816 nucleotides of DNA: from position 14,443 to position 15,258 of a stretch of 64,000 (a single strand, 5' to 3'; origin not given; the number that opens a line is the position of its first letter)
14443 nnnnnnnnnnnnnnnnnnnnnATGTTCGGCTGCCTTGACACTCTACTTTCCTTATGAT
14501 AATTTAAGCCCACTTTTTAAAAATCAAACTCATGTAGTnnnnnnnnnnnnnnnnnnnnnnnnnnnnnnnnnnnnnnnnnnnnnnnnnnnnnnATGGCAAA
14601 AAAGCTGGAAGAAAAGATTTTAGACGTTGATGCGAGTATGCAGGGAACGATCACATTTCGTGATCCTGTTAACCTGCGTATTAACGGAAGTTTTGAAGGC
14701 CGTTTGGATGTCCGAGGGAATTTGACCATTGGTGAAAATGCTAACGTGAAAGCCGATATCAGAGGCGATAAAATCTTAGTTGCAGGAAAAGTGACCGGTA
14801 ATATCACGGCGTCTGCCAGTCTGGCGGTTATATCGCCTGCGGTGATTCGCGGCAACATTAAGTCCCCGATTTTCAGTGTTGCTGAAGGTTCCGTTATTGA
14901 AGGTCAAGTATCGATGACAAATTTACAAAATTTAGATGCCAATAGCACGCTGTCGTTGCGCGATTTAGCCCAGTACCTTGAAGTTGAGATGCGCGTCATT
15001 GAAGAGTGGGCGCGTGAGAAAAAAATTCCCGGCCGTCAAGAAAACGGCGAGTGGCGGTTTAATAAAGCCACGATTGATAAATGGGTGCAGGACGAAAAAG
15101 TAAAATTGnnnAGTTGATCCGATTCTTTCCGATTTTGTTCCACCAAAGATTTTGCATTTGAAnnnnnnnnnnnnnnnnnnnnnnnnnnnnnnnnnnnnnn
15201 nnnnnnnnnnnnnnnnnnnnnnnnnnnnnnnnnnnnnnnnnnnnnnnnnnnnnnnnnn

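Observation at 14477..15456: Bactofilin fused to an excisionase-type HTH, followed by a membrane-anchored HTH protein, under a consensus promoter and a 14-bp near-perfect palindrome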

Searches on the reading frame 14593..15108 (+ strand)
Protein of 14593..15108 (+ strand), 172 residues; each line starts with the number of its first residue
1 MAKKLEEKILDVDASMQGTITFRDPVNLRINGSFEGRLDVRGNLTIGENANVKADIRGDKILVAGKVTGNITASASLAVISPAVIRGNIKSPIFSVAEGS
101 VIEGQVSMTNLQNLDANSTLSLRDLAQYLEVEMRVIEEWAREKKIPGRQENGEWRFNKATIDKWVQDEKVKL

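Call 6: search_protein_families(library=pfam, proteins=[window:14593-15108:+], max_evalue=0.1)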
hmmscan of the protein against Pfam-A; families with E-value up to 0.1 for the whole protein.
window:14593-15108:+ (172 aa): 3 families
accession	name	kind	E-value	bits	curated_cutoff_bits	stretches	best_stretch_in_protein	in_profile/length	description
PF04519.19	Bactofilin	-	1.3e-21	77.1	27.9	1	9-106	2-97/98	Polymer-forming cytoskeletal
PF12728.13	HTH_17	-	1.5e-08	35.2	27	1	120-167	2-49/51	Helix-turn-helix domain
PF20597.4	pAdhesive_15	-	0.0017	18.7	23.8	1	30-129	19-119/254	Putative Ice-binding-like adhesive domain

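Call 7: search_protein_families(library=ncbifam, proteins=[window:14593-15108:+], max_evalue=0.1)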
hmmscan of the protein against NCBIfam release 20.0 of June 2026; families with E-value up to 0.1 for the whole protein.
window:14593-15108:+ (172 aa): 2 families
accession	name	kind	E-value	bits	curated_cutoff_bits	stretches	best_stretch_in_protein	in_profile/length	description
NF047737.1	antiphage_MADS1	equivalog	8e-11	42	80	1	119-165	3-49/49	methylation-associated defense system helix-turn-helix domain-containing protein MAD1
TIGR01764.1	excise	domain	1.2e-05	25.6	28.8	1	119-165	1-47/49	excisionase family DNA-binding protein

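Call 8: find_homologous_proteins(query=window:14593-15108:+)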
Query window:14593-15108:+ (172 aa): 1336 proteins with E <= 0.001 among 1467 candidates; the best 120 are listed.
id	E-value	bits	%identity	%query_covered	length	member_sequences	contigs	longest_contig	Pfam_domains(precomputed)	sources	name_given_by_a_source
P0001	6.5e-97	340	90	100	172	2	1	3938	PF12728.14,PF04519.20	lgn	-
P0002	9.5e-96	336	92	100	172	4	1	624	PF12728.14,PF04519.20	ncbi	-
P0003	5.6e-91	321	88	100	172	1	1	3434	PF12728.14,PF04519.20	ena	-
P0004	1.2e-84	300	81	100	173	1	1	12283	PF12728.14,PF04519.20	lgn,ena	-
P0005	8.0e-81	288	75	100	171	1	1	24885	PF12728.14,PF04519.20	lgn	-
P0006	7.7e-80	285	75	100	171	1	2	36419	PF12728.14,PF04519.20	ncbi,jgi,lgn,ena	-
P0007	1.9e-79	283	78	100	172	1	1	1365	PF12728.14,PF04519.20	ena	-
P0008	1.2e-78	281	77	100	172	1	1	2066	PF12728.14,PF04519.20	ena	-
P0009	1.1e-77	278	75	100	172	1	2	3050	PF12728.14,PF04519.20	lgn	-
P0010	6.4e-77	275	73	98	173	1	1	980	PF12728.14,PF04519.20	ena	-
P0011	7.3e-77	275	72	99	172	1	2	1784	PF12728.14,PF04519.20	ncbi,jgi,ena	-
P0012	2.0e-76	273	74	99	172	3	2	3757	PF12728.14,PF04519.20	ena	-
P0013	6.0e-76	272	72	100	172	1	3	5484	PF12728.14,PF04519.20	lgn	-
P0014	1.3e-75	271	73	99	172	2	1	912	PF12728.14,PF04519.20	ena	-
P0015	6.5e-75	269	71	99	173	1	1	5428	PF12728.14,PF04519.20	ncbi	-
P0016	8.7e-75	268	71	99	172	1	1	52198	PF12728.14,PF04519.20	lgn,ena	-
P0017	2.7e-74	267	73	99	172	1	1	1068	PF12728.14,PF04519.20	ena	-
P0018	1.0e-73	265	70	99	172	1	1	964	PF12728.14,PF04519.20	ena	-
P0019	1.2e-71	258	68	99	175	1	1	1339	PF12728.14,PF04519.20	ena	-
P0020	1.7e-71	257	67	99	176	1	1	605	PF12728.14,PF04519.20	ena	-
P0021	2.0e-71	257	70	99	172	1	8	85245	PF12728.14,PF04519.20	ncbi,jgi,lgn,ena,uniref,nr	ncbi:MAG: hypothetical protein COV74_06740 [Candidatus Omnitrophica bacterium CG11_big_fil_rev_8_21_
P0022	2.2e-71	257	66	99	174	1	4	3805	PF12728.14,PF04519.20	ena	-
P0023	5.4e-71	256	67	100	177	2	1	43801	PF12728.14,PF04519.20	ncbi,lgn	-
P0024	1.0e-70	255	63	100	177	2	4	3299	PF12728.14,PF04519.20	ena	-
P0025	1.3e-70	255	66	99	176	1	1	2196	PF12728.14,PF04519.20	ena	-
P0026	1.6e-70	254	66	97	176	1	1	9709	PF12728.14,PF04519.20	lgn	-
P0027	2.0e-70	254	65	99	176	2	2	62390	PF12728.14,PF04519.20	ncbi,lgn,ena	-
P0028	3.0e-70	253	66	99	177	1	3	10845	PF12728.14,PF04519.20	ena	-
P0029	3.2e-70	253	66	99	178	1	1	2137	PF12728.14,PF04519.20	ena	-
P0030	3.7e-70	253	66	99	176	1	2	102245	PF12728.14,PF04519.20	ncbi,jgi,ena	-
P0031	4.4e-70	253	64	99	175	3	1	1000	PF12728.14,PF04519.20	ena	-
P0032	4.9e-70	253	67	97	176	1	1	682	PF12728.14,PF04519.20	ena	-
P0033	5.2e-70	253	65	99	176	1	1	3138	PF12728.14,PF04519.20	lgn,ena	-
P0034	6.9e-70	252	66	99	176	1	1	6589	PF12728.14,PF04519.20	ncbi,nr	ncbi:MAG: polymer-forming cytoskeletal protein [Candidatus Omnitrophica bacterium]|nr:polymer-formin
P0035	9.3e-70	252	63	100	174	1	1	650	PF12728.14,PF04519.20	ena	-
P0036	9.4e-70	252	65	99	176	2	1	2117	PF12728.14,PF04519.20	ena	-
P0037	1.1e-69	252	67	98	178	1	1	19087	PF12728.14,PF04519.20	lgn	-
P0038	1.1e-69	252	63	100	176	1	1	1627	PF12728.14,PF04519.20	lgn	-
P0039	1.5e-69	251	64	99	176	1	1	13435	PF12728.14,PF04519.20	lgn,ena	-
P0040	1.7e-69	251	63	99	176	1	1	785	PF12728.14,PF04519.20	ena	-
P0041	2.0e-69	251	67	98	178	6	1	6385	PF12728.14,PF04519.20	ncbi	-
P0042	2.1e-69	251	64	100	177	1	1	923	PF12728.14,PF04519.20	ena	-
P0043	2.4e-69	251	64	99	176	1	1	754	PF12728.14,PF04519.20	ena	-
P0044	2.6e-69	250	65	99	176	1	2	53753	PF12728.14,PF04519.20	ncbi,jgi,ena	-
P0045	2.9e-69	250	65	99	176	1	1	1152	PF12728.14,PF04519.20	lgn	-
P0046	3.6e-69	250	65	100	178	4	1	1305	PF12728.14,PF04519.20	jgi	-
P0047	3.6e-69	250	66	97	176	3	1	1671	PF12728.14,PF04519.20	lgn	-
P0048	4.6e-69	250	65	100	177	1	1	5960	PF12728.14,PF04519.20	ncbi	-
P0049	5.1e-69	249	66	98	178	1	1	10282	PF12728.14,PF04519.20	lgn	-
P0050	6.0e-69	249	64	99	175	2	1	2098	PF12728.14,PF04519.20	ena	-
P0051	6.4e-69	249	66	98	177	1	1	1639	PF12728.14,PF04519.20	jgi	jgi:excisionase family DNA binding protein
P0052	6.6e-69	249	65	99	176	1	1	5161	PF12728.14,PF04519.20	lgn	-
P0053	7.2e-69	249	65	99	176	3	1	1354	PF12728.14,PF04519.20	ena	-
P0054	7.7e-69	249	67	98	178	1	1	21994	PF12728.14,PF04519.20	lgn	-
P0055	8.0e-69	249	67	100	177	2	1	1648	PF12728.14,PF04519.20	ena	-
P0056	8.4e-69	249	63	100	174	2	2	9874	PF12728.14,PF04519.20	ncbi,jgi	-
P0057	9.6e-69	249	65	94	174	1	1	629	PF12728.14,PF04519.20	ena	-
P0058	1.2e-68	248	65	94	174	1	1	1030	PF12728.14,PF04519.20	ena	-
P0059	1.2e-68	248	63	99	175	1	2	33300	PF12728.14,PF04519.20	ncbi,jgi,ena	-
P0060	1.3e-68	248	66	94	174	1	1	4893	PF12728.14,PF04519.20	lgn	-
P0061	1.4e-68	248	66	100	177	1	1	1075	PF12728.14,PF04519.20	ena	-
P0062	1.4e-68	248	66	100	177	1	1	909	PF12728.14,PF04519.20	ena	-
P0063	1.5e-68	248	64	100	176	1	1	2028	PF12728.14,PF04519.20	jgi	jgi:cytoskeletal protein CcmA (bactofilin family)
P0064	1.5e-68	248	63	99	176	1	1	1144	PF12728.14,PF04519.20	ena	-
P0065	1.6e-68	248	65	99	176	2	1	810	PF12728.14,PF04519.20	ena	-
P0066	1.7e-68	248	64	98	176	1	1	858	PF12728.14,PF04519.20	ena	-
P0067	1.9e-68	248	65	100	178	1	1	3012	PF12728.14,PF04519.20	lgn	-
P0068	2.0e-68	247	67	99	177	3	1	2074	PF12728.14,PF04519.20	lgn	-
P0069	2.4e-68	247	64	98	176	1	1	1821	PF12728.14,PF04519.20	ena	-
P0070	2.5e-68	247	63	99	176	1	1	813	PF12728.14,PF04519.20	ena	-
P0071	2.6e-68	247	63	99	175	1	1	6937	PF12728.14,PF04519.20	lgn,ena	-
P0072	2.9e-68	247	64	99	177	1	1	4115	PF12728.14,PF04519.20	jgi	jgi:excisionase family DNA binding protein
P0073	3.0e-68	247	67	99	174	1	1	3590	PF12728.14,PF04519.20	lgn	-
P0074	3.2e-68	247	63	99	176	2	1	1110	PF12728.14,PF04519.20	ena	-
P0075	3.3e-68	247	66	94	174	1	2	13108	PF12728.14,PF04519.20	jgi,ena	-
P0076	3.5e-68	247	63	98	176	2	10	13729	PF12728.14,PF04519.20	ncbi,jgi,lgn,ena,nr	ncbi:MAG: hypothetical protein A3G87_00960 [Omnitrophica bacterium RIFCSPLOWO2_12_FULL_50_11]|nr:MAG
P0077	3.7e-68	247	63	100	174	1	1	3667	PF12728.14,PF04519.20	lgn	-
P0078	3.8e-68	247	66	100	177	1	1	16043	PF12728.14,PF04519.20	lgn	-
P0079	4.4e-68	246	66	97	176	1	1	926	PF12728.14,PF04519.20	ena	-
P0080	5.1e-68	246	65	100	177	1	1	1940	PF12728.14,PF04519.20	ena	-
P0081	5.3e-68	246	63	99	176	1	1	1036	PF12728.14,PF04519.20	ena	-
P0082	5.4e-68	246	64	98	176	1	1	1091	PF12728.14,PF04519.20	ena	-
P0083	5.5e-68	246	66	99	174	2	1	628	PF12728.14,PF04519.20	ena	-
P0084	6.4e-68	246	64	94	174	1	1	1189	PF12728.14,PF04519.20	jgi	jgi:excisionase family DNA binding protein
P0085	7.2e-68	246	63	99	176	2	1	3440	PF12728.14,PF04519.20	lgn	-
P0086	7.2e-68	246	61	99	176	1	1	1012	PF12728.14,PF04519.20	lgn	-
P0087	7.4e-68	246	68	99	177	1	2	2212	PF12728.14,PF04519.20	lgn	-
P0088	8.0e-68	246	66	94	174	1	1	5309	PF12728.14,PF04519.20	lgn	-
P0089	8.2e-68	246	65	99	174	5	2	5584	PF12728.14,PF04519.20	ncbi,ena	-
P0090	8.5e-68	245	67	97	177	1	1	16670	PF12728.14,PF04519.20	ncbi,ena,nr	ncbi:MAG: helix-turn-helix domain-containing protein [Candidatus Omnitrophica bacterium]|nr:helix-tu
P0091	8.8e-68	245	65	95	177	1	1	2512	PF12728.14,PF04519.20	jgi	-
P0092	8.8e-68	245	64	99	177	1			PF12728.14,PF04519.20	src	-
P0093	9.1e-68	245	66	100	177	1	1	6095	PF12728.14,PF04519.20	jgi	jgi:excisionase family DNA binding protein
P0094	9.3e-68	245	64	99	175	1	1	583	PF12728.14,PF04519.20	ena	-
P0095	9.8e-68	245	65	98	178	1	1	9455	PF12728.14,PF04519.20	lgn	-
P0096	1.0e-67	245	64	99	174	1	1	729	PF12728.14,PF04519.20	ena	-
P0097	1.1e-67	245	63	94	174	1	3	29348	PF12728.14,PF04519.20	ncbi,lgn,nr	ncbi:MAG: polymer-forming cytoskeletal protein [Candidatus Omnitrophica bacterium]|nr:polymer-formin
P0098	1.2e-67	245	65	98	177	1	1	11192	PF12728.14,PF04519.20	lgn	-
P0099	1.3e-67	245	64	100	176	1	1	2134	PF12728.14,PF04519.20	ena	-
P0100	1.3e-67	245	63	98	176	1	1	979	PF12728.14,PF04519.20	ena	-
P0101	1.4e-67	245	64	100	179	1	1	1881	PF12728.14,PF04519.20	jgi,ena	-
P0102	1.4e-67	245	64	99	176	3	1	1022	PF12728.14,PF04519.20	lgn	-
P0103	1.4e-67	245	62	100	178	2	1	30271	PF12728.14,PF04519.20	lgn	-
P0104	1.5e-67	245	65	98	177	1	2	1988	PF12728.14,PF04519.20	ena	-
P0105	1.7e-67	244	64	94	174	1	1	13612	PF12728.14,PF04519.20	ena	-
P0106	1.7e-67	244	64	100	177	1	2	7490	PF12728.14,PF04519.20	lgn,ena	-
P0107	1.8e-67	244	64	99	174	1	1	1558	PF12728.14,PF04519.20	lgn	-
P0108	1.9e-67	244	64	95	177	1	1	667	PF12728.14,PF04519.20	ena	-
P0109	1.9e-67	244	66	94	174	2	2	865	PF12728.14,PF04519.20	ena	-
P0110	1.9e-67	244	67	100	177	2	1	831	PF12728.14,PF04519.20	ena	-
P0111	2.0e-67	244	66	99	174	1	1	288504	PF12728.14,PF04519.20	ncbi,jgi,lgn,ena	-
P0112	2.1e-67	244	62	100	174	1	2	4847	PF12728.14,PF04519.20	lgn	-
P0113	2.1e-67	244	62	99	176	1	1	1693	PF12728.14,PF04519.20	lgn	-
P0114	2.2e-67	244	66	92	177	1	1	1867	PF12728.14,PF04519.20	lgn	-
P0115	2.2e-67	244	65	100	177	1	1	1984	PF12728.14,PF04519.20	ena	-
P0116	2.2e-67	244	63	99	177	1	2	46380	PF12728.14,PF04519.20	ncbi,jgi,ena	-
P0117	2.3e-67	244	65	98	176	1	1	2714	PF12728.14,PF04519.20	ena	-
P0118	2.3e-67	244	61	99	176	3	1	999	PF12728.14,PF04519.20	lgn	-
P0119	2.4e-67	244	64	94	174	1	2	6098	PF12728.14,PF04519.20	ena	-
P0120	2.4e-67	244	62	100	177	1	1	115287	PF12728.14,PF04519.20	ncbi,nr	ncbi:MAG: polymer-forming cytoskeletal protein [Candidatus Omnitrophica bacterium]|nr:polymer-formin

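Call 12: find_related_loci(query=A1, collection=genome_contigs, flank=6000)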
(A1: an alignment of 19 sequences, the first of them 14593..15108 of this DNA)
Query A1 (172 aa) in genome_contigs; peptide patterns used: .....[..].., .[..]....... (x = any residue, [..] = any of these).
468 stretches matched a pattern; 424 encode a relative of the query (tblastn E <= 1e-3); the best 80 are kept; 80 distinct loci.
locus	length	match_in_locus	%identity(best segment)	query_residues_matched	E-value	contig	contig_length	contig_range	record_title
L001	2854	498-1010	74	1-171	2e-86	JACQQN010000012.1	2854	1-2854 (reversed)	MAG: Candidatus Omnitrophota bacterium isolate NC_groundwater_1334_Ag_S-0.2um_43_29 S_p2_S4_coassembly_k141_93374, whole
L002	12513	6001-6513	70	1-171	6e-78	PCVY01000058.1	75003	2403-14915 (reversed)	MAG: Candidatus Omnitrophica bacterium CG11_big_fil_rev_8_21_14_0_20_45_26 CG11_8_21_14_0.20_scaffold_227_c, whole genom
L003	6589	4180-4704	66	1-171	1e-75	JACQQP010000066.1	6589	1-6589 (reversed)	MAG: Candidatus Omnitrophota bacterium isolate NC_groundwater_1336_Ag_S-0.2um_47_36 S_p2_S4_coassembly_k141_1579519, who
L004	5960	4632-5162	65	1-172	2e-75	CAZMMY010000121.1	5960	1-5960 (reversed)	MAG TPA_asm: uncultured bacterium isolate SRP342105_co1_337 genome assembly, contig: NODE_18982_length_5960_cov_3.415241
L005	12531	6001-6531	64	1-172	6e-75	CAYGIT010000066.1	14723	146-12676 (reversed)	MAG TPA_asm: uncultured bacterium isolate ERP113451_co3_34 genome assembly, contig: NODE_3167_length_14723_cov_6.020794,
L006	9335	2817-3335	64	1-170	3e-75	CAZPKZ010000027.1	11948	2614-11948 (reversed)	MAG TPA_asm: uncultured bacterium isolate binchicken_co125_1162 genome assembly, contig: NODE_10912_length_11948_cov_4.8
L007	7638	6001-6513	63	3-171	4e-75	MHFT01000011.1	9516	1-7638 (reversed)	MAG: Omnitrophica bacterium RIFCSPLOWO2_12_FULL_50_11 rifcsplowo2_12_scaffold_11386, whole genome shotgun sequence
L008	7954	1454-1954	65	6-172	1e-74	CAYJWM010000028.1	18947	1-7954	MAG TPA_asm: uncultured bacterium isolate ERP125453_co1_477 genome assembly, contig: NODE_2884_length_18947_cov_11.11385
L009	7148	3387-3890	67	6-171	7e-75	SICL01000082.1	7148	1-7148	MAG: Candidatus Taenariivivens baikalensis isolate Baikal-deep-G204 BACOMB-C49061, whole genome shotgun sequence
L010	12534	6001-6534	63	1-172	1e-74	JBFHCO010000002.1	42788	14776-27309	MAG: Candidatus Omnitrophota bacterium isolate Mix_sand06.2021.04.Z.81 k141_3659647_length_42788_cov_11.9275, whole geno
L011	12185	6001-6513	65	4-172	2e-74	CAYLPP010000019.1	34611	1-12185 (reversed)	MAG TPA_asm: uncultured bacterium isolate SRP342105_co1_308 genome assembly, contig: NODE_1588_length_34611_cov_9.403461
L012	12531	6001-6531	64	1-171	2e-74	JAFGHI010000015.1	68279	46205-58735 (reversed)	MAG: Candidatus Omnitrophota bacterium isolate Zod_Metabat.1447 k87_3521130, whole genome shotgun sequence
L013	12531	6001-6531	66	1-172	5e-74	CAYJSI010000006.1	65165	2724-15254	MAG TPA_asm: uncultured bacterium isolate ERP125453_co1_405 genome assembly, contig: NODE_261_length_65165_cov_11.193718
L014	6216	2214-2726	64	4-172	5e-74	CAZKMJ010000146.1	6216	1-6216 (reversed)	MAG TPA_asm: uncultured bacterium isolate SRP342105_co1_334 genome assembly, contig: NODE_17904_length_6216_cov_4.460315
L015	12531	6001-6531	63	1-171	9e-74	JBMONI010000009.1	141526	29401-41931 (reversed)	MAG: Candidatus Omnitrophota bacterium isolate Betzabe_MAG072 MAG072_9, whole genome shotgun sequence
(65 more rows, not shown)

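Call 17: find_encoding_contigs(protein=P0001, flank=4000, max_places=3)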
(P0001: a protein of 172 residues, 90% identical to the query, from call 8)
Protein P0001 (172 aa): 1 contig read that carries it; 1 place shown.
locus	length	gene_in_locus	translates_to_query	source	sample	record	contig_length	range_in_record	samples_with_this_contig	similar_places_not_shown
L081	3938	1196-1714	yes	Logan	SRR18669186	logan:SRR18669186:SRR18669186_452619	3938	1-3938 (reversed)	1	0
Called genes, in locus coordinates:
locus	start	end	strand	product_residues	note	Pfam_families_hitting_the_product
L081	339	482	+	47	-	-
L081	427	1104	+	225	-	PF01569:PAP2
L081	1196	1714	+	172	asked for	PF04519:Bactofilin, PF12728:HTH_17 (weak)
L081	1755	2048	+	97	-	PF12728:HTH_17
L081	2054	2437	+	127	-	PF01648:ACPS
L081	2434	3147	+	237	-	PF04794:YdjC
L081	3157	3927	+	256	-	PF01975:SurE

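Call 18: find_encoding_contigs(protein=P0003, flank=4000, max_places=3)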
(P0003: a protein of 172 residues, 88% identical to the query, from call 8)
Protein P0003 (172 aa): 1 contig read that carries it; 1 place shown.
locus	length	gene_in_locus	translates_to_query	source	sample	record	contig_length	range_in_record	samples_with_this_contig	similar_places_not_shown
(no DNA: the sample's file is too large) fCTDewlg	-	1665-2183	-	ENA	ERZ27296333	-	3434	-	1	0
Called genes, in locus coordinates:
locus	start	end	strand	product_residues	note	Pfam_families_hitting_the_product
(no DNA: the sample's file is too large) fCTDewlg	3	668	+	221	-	?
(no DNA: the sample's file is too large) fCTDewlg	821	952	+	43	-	-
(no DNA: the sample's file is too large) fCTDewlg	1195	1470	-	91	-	-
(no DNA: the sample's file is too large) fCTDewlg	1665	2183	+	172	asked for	PF04519:Bactofilin, PF12728:HTH_17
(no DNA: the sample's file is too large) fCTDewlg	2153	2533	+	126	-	PF12728:HTH_17 (weak)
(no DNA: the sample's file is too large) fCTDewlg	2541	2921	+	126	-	PF01648:ACPS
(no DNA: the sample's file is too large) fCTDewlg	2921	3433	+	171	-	?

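Call 19: find_encoding_contigs(protein=P0004, flank=8000, max_places=3)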
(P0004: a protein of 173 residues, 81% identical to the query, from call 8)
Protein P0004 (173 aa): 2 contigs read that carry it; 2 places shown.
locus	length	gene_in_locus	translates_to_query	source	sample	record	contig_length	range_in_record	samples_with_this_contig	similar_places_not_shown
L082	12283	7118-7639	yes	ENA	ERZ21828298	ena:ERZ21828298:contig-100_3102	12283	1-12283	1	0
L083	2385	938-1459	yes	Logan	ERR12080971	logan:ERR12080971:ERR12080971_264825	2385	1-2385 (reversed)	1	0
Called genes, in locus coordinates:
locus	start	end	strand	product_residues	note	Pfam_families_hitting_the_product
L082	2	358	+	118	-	?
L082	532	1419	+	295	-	PF00318:Ribosomal_S2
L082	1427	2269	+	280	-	PF00889:EF_TS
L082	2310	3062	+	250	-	PF00696:AA_kinase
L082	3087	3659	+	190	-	PF01765:RRF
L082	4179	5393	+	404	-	PF09594:GT87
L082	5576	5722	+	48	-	-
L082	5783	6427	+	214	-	PF01569:PAP2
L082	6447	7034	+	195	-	PF09335:VTT_dom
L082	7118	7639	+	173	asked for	PF04519:Bactofilin, PF12728:HTH_17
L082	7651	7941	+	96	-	PF12728:HTH_17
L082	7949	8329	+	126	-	PF01648:ACPS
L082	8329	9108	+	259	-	PF04794:YdjC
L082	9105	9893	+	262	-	PF01975:SurE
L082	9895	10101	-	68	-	-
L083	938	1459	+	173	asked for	PF04519:Bactofilin, PF12728:HTH_17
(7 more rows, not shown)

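Call 32: predict_structure(alignment_id=A1)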
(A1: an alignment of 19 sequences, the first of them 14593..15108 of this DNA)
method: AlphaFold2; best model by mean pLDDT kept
length: 172 residues; sequences in the alignment: 19
mean_pLDDT: 83.6   pTM: 0.61
mean pLDDT of the five models: 83.6, 82.5, 79.9, 78.8, 68.5
residues with pLDDT >= 90: 66; 70-90: 79; 50-70: 17; < 50: 10
segments of 3 or more residues with pLDDT < 50: 1-9
pLDDT, mean of each block of 10 residues (from residue 1): 46 70 86 90 92 94 97 95 95 88 84 66 82 87 89 87 79 53
secondary structure, 60 per line:
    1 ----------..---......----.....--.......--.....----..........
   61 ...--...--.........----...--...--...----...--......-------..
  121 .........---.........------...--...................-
elements in order: E16-21 E26-30 E33-39 E42-46 E51-63 E66-68 E71-79 E84-86 E89-91 E94-96 E101-103 E106-108 E119-121 H122-129 H133-141 E148-150 E153-157 H158-171

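Call 36: search_protein_representatives(alignment_id=A1)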
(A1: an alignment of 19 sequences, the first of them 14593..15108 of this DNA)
Query: 19 sequences, 176 profile positions. Proteins with E-value up to 0.001 (for the whole library): 18870; up to 1e-10: 2963; up to 1e-30: 32. The best 150 are listed.
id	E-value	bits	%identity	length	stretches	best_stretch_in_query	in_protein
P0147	5.2e-77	274.0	-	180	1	1-175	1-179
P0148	2.5e-62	226.1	-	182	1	1-174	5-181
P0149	3.3e-57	209.5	-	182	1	4-174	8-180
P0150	9.9e-54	198.1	-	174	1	6-172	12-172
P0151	2.7e-51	190.2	-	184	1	5-175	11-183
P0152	4.5e-50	186.2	-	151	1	1-116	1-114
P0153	1.5e-49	184.5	-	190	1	7-173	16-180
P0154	5.6e-49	182.7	-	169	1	3-175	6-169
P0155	6.4e-48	179.2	-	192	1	6-171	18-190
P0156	7.0e-48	179.1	-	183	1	4-175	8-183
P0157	6.8e-47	175.9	-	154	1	3-106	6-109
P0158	1.0e-45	172.1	-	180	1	5-173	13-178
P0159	1.6e-45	171.4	-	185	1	4-174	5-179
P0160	3.9e-45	170.2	-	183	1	3-171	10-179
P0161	8.2e-45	169.1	-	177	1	1-174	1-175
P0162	5.7e-43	163.1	-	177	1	4-175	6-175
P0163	1.5e-41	158.5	-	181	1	11-173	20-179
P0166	2.0e-39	151.5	-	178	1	3-175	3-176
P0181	6.0e-30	120.7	-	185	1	3-172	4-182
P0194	2.0e-26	109.2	-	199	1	3-172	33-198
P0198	1.1e-24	103.6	-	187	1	12-172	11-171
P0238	7.0e-19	84.6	-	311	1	70-175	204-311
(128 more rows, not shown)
